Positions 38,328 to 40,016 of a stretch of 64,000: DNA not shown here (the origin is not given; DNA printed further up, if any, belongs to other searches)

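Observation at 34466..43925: CdaR-controlled six-gene cluster combining an amino-acid-type permease, two different amide hydrolases and glycerate/tetronate-type enzymes: candidate undescribed catabolic pathway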

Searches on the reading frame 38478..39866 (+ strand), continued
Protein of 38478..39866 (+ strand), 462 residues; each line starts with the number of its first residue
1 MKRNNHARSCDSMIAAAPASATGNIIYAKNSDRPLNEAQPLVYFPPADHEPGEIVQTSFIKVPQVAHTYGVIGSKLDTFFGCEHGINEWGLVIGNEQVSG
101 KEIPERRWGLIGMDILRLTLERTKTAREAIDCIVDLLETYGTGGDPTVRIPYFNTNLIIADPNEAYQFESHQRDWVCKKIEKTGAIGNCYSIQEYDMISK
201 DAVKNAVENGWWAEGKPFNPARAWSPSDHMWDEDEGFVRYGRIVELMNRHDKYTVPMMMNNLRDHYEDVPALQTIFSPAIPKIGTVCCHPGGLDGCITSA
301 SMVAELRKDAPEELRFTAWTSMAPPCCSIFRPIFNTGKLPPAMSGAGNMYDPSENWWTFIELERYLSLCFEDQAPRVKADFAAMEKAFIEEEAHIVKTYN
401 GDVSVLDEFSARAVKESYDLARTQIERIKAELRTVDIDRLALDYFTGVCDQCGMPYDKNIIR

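Call 61: fold_search(model_id=the predicted structure, library=pdb)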
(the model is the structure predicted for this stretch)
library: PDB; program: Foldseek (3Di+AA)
matches with E <= 10: 206; with E <= 0.001: 83
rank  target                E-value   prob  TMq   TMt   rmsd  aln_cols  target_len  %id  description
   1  5img_A                1.6e-17  1.00  0.65  0.64   7.3       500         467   15  C9A mutant of C69-family cysteine dipeptidase from Lactobacillus farciminis (released 2017-03-15)
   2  5imh_A                9.2e-17  1.00  0.64  0.64   7.3       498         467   14  D31P mutant of C69-family cysteine dipeptidase from Lactobacillus farciminis (released 2017-03-15)
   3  5iau_A                2.1e-16  1.00  0.65  0.65   7.1       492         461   15  A C69-family cysteine dipeptidase from Lactobacillus farciminis (released 2017-03-01)
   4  3gvz_A                7.6e-08  1.00  0.41  0.70   6.4       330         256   17  Crystal structure of the protein CV2077 from Chromobacterium violaceum. Northeast Structural Genomics Consortium Targe (released 2009-04-14)
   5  2rf8_B                5.9e-07  1.00  0.34  0.46  12.2       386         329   12  Crystal Structure of the mutant C2A conjugated bile acid hydrolase from Clostridium perfringens (released 2008-10-07)
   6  8fao_E                1.3e-06  1.00  0.37  0.50  11.5       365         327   12  Bile Salt Hydrolase B from Lactobacillus gasseri with covalent inhibitor bound (released 2023-12-13)
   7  8esg_A                1.3e-06  1.00  0.38  0.52  11.5       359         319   11  Bile Salt Hydrolase B from Lactobacillus gasseri with covalent inhibitor bound (released 2023-11-01)
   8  8etf_G                1.8e-06  1.00  0.38  0.52  11.4       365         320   12  Bile Salt Hydrolase B from Lactobacillus gasseri with covalent inhibitor bound (released 2023-11-01)
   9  8etf_C                2.0e-06  1.00  0.38  0.51  11.4       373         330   12  Bile Salt Hydrolase B from Lactobacillus gasseri with covalent inhibitor bound (released 2023-11-01)
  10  7svh_E                2.7e-06  1.00  0.37  0.50  11.6       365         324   12  Bile Salt Hydrolase B from Lactobacillus gasseri (released 2023-01-25)
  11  7svh_D                2.7e-06  1.00  0.36  0.49  11.7       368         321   11  Bile Salt Hydrolase B from Lactobacillus gasseri (released 2023-01-25)
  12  7svh_F                2.8e-06  1.00  0.38  0.51  11.5       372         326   11  Bile Salt Hydrolase B from Lactobacillus gasseri (released 2023-01-25)
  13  7svh_C                2.8e-06  1.00  0.36  0.48  11.9       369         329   11  Bile Salt Hydrolase B from Lactobacillus gasseri (released 2023-01-25)
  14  6ufy_B                3.9e-06  1.00  0.34  0.46  10.3       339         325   13  B. theta Bile Salt Hydrolase (released 2020-02-19)
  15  2bjf                  3.9e-06  1.00  0.36  0.49  10.7       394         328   12  Crystal Structure of Conjugated Bile Acid Hydrolase from Clostridium perfringens in Complex with Reaction Products Tauri (released 2005-03-03)
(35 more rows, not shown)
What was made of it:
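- On Peptidase C69 / Ntn cysteine hydrolases: Foldseek to 5iau/5img: E 1e-17, TM 0.65 (call 61).
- The C69 model resembles N-acyl-amide hydrolases with an N-terminal Cys (call 61).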
